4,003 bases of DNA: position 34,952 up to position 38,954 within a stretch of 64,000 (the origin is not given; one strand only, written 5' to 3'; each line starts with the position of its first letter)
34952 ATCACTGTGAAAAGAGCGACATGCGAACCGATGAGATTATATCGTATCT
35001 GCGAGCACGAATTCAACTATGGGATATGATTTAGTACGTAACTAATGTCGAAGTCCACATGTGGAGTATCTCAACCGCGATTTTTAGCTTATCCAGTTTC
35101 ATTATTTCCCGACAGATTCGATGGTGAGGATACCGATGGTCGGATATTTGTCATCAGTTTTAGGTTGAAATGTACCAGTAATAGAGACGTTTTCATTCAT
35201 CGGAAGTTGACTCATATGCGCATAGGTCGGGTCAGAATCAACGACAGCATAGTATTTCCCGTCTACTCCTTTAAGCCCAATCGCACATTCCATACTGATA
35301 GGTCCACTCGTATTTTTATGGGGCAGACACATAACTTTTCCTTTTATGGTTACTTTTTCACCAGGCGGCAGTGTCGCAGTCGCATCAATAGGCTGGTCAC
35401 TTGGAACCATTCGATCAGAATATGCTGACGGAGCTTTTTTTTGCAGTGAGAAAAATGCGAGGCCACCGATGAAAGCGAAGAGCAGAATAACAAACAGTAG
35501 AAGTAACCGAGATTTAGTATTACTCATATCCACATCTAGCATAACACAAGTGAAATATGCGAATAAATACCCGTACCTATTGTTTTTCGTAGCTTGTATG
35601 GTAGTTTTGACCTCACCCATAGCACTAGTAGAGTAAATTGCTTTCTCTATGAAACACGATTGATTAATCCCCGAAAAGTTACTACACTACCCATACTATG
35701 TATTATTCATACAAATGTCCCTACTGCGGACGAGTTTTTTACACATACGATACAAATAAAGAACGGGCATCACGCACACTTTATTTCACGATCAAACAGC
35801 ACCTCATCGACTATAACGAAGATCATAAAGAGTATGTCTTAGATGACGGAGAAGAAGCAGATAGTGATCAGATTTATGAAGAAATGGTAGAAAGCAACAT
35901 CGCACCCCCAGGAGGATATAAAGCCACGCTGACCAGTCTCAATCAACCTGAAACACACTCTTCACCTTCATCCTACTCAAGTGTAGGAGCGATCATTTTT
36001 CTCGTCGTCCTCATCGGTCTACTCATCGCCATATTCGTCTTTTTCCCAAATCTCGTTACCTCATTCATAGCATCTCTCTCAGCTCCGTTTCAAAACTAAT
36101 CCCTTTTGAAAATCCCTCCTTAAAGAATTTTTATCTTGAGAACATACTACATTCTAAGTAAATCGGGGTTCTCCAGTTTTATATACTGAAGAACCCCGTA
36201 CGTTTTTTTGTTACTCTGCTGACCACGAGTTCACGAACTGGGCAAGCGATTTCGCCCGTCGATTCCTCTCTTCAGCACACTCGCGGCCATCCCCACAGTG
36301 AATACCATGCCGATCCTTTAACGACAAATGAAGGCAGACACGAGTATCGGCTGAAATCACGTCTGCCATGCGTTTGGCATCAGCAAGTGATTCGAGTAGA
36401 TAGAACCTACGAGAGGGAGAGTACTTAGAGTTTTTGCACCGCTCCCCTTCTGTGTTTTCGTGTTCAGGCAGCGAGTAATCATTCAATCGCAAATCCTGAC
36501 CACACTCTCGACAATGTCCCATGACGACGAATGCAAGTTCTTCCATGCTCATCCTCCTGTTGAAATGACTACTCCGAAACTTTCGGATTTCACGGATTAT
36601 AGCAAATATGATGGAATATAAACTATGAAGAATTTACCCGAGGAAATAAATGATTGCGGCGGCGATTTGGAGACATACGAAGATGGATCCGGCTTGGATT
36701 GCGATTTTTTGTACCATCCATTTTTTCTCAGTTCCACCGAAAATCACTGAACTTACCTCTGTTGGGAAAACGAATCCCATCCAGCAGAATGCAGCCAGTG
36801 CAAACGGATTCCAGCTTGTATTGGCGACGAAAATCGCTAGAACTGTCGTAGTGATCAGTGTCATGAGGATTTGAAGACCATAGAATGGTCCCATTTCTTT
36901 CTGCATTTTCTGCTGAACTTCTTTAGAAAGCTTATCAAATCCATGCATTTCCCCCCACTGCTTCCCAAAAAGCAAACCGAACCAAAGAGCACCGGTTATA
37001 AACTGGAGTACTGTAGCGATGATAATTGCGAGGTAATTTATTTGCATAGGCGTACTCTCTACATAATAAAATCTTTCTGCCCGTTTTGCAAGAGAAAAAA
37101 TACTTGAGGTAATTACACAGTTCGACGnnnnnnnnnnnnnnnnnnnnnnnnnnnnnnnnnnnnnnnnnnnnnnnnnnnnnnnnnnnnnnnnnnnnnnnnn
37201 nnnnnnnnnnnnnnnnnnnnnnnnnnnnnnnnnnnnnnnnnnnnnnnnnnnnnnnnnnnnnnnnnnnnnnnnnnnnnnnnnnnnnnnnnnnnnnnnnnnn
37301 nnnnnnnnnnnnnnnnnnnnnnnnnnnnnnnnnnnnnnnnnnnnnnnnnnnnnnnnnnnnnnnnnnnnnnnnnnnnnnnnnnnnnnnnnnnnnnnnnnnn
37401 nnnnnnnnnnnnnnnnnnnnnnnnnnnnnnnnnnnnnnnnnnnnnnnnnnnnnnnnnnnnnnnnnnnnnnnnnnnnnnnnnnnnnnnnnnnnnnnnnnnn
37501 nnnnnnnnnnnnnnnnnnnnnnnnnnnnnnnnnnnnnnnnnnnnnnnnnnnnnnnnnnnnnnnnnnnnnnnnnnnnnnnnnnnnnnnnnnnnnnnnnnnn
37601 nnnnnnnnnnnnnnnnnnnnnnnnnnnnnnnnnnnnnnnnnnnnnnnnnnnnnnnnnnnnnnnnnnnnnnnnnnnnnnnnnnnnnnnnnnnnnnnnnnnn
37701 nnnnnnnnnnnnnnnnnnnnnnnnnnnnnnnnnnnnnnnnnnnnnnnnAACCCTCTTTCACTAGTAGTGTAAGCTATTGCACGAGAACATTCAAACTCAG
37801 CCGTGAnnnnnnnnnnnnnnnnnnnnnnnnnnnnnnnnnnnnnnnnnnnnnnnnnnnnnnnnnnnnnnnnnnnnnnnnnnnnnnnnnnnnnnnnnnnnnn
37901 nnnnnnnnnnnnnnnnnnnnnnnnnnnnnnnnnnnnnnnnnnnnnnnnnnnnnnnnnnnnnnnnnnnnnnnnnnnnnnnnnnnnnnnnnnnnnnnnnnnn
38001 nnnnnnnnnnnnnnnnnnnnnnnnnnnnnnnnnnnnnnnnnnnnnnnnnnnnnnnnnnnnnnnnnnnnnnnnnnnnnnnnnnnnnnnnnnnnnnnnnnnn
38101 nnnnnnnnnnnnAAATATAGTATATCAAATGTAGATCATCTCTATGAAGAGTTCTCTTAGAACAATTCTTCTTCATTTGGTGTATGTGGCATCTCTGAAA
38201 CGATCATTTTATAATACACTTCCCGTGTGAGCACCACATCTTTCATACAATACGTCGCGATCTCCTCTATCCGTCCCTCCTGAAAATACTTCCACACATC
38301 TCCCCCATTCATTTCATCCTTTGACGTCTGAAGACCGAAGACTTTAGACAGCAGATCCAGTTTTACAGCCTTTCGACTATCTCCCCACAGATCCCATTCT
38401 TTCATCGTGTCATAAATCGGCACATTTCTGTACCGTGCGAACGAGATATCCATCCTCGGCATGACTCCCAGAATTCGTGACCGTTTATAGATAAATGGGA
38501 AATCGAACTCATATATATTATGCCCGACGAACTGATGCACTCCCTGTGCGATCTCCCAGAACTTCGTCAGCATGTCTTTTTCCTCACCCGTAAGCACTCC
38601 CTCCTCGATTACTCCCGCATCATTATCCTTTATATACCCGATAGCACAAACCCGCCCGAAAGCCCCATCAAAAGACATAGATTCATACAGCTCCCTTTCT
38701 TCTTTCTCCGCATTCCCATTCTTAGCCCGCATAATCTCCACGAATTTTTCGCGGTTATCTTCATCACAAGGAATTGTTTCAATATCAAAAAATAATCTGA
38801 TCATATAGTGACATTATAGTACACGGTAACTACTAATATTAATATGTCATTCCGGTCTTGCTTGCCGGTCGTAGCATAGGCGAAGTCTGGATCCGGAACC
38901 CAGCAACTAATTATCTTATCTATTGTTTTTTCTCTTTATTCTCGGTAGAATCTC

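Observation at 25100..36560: Mosaic composition: many discrete GC-rich ORFs scattered through an AT-rich chromosome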

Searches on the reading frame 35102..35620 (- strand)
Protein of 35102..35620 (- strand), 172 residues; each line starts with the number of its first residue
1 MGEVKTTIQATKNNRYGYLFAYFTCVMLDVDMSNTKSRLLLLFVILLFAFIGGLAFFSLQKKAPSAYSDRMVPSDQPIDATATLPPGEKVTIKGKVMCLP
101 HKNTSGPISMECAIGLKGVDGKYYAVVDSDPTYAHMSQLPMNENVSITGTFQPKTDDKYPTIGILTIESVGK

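Call 87: search_protein_families(library=pfam, max_evalue=0.001, proteins=[window:35102-35620:-])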
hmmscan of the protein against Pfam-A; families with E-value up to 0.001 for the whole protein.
window:35102-35620:- (172 aa): 0 families

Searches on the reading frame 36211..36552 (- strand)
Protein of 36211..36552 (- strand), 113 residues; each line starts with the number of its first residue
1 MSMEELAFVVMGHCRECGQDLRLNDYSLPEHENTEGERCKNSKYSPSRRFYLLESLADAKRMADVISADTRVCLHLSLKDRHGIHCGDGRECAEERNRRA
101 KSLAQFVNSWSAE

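Call 8: search_protein_families(library=pfam, max_evalue=0.01, proteins=[window:36211-36552:-])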
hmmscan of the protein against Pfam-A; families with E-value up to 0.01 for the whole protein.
window:36211-36552:- (113 aa): 0 families

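Call 16: search_protein_families(library=phrogs, max_evalue=0.01, proteins=[window:36211-36552:-])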
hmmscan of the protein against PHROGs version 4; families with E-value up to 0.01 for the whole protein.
window:36211-36552:- (113 aa): 1 family
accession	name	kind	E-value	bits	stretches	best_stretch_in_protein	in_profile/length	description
phrog_19044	-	unknown function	0.00013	23.2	1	9-41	86-117/123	-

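Call 85: search_protein_families(library=padloc, max_evalue=0.01, proteins=[window:36211-36546:-])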
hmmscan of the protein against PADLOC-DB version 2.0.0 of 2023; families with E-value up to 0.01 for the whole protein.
window:36211-36546:- (111 aa): 0 families

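Call 86: search_protein_families(library=ncbifam, max_evalue=0.01, proteins=[window:36211-36546:-])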
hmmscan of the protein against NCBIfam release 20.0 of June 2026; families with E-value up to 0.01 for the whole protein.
window:36211-36546:- (111 aa): 0 families

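Call 107: search_protein_families(library=pfam, max_evalue=0.001, proteins=[L001:2363-2974:-, L001:9219-9518:-, L001:9531-9767:-])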
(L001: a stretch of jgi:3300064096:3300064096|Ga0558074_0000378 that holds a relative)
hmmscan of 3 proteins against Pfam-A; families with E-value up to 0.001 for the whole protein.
L001:2363-2974:- (203 aa): 0 families

L001:9219-9518:- (99 aa): 0 families

L001:9531-9767:- (78 aa): 0 families

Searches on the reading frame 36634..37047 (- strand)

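Call 88: search_protein_families(library=pfam, max_evalue=0.001, proteins=[window:36634-37047:-])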
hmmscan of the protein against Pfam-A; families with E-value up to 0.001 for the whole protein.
window:36634-37047:- (137 aa): 1 family
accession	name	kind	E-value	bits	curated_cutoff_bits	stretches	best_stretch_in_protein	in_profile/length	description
PF08570.15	DUF1761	-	1.8e-17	64.2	31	1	6-133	1-122/123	Protein of unknown function (DUF1761)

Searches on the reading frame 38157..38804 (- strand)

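Call 88: search_protein_families(library=pfam, max_evalue=0.001, proteins=[window:38157-38804:-])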
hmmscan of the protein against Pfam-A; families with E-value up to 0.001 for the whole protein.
window:38157-38804:- (215 aa): 3 families
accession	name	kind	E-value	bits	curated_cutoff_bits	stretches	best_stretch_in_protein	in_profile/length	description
PF10108.15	DNA_pol_B_exo2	-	1e-17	65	24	1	49-202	8-175/213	Predicted 3'-5' exonuclease related to the exonuclease domain of PolB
PF13482.12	RNase_H_2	-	1.1e-08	35.6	22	1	73-200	42-164/165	RNase_H superfamily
PF03104.25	DNA_pol_B_exo1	-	2.4e-06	27.6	23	1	71-116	139-186/242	DNA polymerase family B, exonuclease domain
